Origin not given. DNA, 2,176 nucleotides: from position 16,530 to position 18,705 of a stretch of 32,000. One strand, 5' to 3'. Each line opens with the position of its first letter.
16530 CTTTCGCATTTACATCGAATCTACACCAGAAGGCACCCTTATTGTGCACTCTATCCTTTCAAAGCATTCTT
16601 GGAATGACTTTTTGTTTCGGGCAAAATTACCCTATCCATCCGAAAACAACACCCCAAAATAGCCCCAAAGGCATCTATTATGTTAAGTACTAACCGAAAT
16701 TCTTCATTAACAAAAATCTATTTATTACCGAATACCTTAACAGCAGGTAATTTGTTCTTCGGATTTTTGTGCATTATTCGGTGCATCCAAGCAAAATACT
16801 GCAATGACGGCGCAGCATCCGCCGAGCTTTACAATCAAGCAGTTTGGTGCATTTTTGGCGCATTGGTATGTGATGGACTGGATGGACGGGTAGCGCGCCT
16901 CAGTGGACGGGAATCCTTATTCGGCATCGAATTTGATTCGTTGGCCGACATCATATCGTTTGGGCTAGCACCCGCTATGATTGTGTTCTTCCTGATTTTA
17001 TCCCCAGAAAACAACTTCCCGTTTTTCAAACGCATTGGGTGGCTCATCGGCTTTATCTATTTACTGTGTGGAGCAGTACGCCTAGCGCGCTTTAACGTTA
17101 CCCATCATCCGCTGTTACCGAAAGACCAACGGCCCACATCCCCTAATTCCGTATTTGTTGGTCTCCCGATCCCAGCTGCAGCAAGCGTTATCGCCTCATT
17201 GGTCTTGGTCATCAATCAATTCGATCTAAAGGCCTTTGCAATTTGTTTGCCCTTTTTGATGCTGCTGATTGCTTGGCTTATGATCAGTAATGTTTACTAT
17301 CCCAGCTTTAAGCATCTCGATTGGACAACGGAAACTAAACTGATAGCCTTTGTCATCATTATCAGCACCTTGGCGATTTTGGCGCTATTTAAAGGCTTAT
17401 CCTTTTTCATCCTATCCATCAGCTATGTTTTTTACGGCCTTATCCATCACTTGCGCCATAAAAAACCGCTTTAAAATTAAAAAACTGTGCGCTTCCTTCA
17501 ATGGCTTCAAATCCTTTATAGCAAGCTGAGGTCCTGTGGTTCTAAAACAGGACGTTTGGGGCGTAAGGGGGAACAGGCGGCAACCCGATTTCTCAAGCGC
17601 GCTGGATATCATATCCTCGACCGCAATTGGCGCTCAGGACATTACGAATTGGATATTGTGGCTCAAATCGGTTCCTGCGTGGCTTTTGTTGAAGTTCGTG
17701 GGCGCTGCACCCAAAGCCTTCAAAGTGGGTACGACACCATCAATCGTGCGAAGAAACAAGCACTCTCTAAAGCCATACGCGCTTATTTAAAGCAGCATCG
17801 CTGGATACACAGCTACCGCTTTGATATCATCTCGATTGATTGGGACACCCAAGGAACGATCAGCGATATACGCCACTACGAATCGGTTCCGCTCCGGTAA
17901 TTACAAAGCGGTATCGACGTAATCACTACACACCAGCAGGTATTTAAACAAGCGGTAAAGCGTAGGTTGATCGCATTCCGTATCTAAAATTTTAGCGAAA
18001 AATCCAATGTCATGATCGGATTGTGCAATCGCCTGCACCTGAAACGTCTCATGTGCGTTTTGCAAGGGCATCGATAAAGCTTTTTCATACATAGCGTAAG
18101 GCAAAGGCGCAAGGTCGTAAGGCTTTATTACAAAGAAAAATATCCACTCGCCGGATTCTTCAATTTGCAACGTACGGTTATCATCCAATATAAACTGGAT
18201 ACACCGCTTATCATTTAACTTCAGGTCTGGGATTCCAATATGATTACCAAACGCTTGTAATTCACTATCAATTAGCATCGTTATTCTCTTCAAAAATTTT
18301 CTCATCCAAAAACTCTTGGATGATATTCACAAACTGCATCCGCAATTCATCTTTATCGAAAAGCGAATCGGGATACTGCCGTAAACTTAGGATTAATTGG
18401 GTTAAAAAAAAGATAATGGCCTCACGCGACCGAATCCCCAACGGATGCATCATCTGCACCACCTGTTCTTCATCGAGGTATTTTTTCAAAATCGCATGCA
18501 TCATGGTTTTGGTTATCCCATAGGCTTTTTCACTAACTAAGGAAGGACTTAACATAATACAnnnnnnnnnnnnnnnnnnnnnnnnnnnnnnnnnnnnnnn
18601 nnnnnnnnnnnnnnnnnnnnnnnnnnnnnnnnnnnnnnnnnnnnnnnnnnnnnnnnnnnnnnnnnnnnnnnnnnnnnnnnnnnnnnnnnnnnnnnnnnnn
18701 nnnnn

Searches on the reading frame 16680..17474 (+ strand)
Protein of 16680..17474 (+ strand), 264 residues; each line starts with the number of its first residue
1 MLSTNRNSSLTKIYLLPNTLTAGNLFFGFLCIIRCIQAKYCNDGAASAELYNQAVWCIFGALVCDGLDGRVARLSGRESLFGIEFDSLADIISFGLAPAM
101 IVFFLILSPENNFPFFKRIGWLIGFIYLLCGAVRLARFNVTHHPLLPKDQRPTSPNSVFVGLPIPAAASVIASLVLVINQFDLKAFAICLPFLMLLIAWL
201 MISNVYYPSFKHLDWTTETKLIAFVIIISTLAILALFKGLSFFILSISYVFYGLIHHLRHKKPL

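Call 20: search_protein_families(library=pfam, proteins=[window:16680-17474:+], max_evalue=0.001)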
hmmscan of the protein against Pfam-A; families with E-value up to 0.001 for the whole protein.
window:16680-17474:+ (264 aa): 1 family
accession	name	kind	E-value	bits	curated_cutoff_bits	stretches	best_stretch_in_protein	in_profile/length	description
PF01066.26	CDP-OH_P_transf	-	5.3e-19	69.6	22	1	15-194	2-142/152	CDP-alcohol phosphatidyltransferase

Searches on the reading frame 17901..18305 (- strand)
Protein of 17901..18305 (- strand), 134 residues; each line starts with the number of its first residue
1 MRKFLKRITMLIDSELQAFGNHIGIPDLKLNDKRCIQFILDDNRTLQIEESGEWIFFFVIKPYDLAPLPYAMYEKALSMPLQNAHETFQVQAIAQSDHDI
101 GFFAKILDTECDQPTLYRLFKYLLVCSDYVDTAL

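Call 83: search_protein_families(library=pfam, proteins=[window:17901-18305:-], max_evalue=0.1)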
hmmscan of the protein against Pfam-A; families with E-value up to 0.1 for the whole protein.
window:17901-18305:- (134 aa): 2 families
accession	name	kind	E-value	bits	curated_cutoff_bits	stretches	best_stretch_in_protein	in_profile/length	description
PF05932.18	CesT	-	2.2e-06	28.2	22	1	16-121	3-109/119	Tir chaperone protein (CesT) family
PF21665.2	Type_III_SycN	-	2.3e-05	24.7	27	1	12-128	2-116/119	Type III secretory system chaperone SycN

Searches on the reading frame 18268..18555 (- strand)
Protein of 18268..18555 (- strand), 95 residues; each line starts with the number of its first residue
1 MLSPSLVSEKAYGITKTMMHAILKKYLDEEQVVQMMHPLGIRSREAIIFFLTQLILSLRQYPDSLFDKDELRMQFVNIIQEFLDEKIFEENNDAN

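Call 83: search_protein_families(library=pfam, proteins=[window:18268-18555:-], max_evalue=0.1)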
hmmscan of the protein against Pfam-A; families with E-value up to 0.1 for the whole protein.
window:18268-18555:- (95 aa): 2 families
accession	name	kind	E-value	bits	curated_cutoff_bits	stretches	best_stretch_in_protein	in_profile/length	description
PF09059.15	TyeA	-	2.7e-07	31.1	21.1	1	19-91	8-80/81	TyeA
PF18119.6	RIG-I_C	-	0.037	14.4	23.2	1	28-86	52-113/141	RIG-I receptor C-terminal domain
